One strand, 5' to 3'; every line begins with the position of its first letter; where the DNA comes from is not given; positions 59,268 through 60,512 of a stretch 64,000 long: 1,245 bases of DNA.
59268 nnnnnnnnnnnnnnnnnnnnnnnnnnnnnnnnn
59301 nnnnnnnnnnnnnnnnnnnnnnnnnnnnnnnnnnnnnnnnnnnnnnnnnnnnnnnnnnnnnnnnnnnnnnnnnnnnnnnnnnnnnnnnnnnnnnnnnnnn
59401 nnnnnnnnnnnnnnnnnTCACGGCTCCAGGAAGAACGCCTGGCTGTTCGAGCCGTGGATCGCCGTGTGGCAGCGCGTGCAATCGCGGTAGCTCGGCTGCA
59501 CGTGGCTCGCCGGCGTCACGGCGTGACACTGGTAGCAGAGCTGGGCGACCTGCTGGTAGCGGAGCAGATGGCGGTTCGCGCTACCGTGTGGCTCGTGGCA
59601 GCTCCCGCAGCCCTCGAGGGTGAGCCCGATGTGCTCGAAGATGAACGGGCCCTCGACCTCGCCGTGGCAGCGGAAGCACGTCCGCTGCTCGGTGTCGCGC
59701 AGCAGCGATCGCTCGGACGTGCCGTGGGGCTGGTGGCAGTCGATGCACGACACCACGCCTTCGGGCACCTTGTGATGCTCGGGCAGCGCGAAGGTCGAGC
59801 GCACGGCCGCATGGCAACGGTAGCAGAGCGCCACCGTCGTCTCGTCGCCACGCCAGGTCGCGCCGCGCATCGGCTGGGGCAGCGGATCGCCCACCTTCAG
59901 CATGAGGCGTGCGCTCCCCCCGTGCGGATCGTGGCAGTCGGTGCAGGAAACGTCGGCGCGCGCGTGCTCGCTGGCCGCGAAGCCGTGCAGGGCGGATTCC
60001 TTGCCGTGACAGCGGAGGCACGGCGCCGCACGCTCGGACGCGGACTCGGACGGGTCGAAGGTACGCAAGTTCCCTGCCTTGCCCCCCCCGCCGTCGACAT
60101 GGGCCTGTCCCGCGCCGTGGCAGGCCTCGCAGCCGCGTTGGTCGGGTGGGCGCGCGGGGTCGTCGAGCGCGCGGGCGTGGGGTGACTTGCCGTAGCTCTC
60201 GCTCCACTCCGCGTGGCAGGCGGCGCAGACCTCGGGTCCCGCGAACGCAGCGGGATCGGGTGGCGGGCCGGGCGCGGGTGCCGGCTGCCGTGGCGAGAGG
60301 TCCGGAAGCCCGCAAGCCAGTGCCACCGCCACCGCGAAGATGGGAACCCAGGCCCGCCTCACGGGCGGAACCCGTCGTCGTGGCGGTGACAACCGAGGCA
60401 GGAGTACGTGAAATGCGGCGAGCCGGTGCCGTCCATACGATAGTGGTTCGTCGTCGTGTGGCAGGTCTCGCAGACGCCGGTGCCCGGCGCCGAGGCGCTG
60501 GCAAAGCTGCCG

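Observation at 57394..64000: Four-gene porin-cytochrome (MtrAB/PioAB-like) extracellular electron-transfer module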

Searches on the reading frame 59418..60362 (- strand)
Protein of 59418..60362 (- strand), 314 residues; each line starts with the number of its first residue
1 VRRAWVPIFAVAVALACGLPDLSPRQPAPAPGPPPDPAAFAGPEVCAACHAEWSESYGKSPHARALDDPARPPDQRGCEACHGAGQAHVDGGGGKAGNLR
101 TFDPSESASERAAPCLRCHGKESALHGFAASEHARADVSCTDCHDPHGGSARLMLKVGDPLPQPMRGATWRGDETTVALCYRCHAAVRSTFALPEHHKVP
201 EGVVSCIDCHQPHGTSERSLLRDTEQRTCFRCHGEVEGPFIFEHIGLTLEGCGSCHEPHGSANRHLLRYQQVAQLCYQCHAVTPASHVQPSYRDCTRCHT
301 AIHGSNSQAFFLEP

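Call 4: search_protein_families(library=pfam, proteins=[window:59418-60362:-], max_evalue=1)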
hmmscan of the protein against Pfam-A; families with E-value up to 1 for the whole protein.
window:59418-60362:- (314 aa): 7 families
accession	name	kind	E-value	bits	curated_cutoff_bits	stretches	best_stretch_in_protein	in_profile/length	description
PF09699.15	Paired_CXXCH_1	-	1.4e-33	114.8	20.6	3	250-282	6-38/41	Doubled CXXCH motif (Paired_CXXCH_1)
PF14522.11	Cytochrome_C7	-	1.5e-13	50.8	24.8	4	244-300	8-67/67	Cytochrome c7 and related cytochrome c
PF14537.11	Cytochrom_c3_2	-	2.5e-07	31.5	25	2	175-233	24-78/79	Cytochrome c3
PF22678.1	Cytochrom_c_NrfB-like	-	3.9e-05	24.5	27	2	78-151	1-72/89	Cytochrome c-type protein NrfB-like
PF13435.11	Cytochrome_C554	-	0.0051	18.2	20.8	2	108-144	44-83/84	Cytochrome c554 and c-prime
PF02085.21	Cytochrom_CIII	-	0.011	16.5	22.9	0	175-233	44-101/101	Class III cytochrome C family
PF03264.19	Cytochrom_NNT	-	0.011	15.9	24.1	2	108-157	32-85/174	NapC/NirT cytochrome c family, N-terminal region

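Call 5: search_protein_families(library=ncbifam, proteins=[window:59418-60362:-], max_evalue=1)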
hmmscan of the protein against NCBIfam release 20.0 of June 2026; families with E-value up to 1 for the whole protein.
window:59418-60362:- (314 aa): 10 families
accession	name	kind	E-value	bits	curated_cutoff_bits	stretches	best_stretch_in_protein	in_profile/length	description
TIGR03508.1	decahem_SO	subfamily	9.2e-61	205.5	192.2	1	42-308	1-257/258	DmsE family decaheme c-type cytochrome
NF041028.1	decahem_GSU2203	exception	2.2e-52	178.3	325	1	35-282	28-254/317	GSU2203 family decaheme c-type cytochrome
TIGR01905.1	paired_CXXCH_1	subfamily_domain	4e-29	100.3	25.2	4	249-281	6-37/41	doubled CXXCH domain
TIGR03153.1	cytochr_NrfH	equivalog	8.6e-10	38.8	134.2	3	107-211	23-134/138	cytochrome c nitrite reductase small subunit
NF008659.0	PRK11659.1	equivalog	8.1e-06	25.6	184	2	45-150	48-148/188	cytochrome c nitrite reductase pentaheme subunit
NF047727.1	4hemeCytCCctA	equivalog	0.00015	21.8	180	1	178-234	58-105/109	tetraheme c-type cytochrome CctA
NF049875.1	NetB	exception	0.0047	16.8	380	1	46-148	75-174/211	Nrf-like electron transfer protein NetB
TIGR03146.1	cyt_nit_nrfB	equivalog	0.0096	16.2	166.6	1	108-236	7-144/145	cytochrome c nitrite reductase pentaheme subunit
NF045722.1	c3_cytochr_TmcA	equivalog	0.017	15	114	2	175-239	55-117/125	acidic tetraheme cytochrome c3 TmcA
NF041198.1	UshA_like_PCGU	equivalog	0.62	8.6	275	1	38-146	403-510/519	UshA-like (seleno)protein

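Call 11: search_solved_structures(query=window:59418-60362:-, max_evalue=0.01)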
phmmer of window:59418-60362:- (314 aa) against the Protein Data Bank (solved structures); distinct sequences matched with E-value up to 0.01: 3.
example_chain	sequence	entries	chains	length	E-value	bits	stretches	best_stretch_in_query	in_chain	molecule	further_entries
6r2q_A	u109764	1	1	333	1.7e-26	96.3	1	42-306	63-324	Cystathionine beta-synthase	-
1oah_A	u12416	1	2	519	0.00047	22.6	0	39-84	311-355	CYTOCHROME C NITRITE REDUCTASE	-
2ozy_A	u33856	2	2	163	0.0032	19.8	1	112-235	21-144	Cytochrome c-type protein nrfB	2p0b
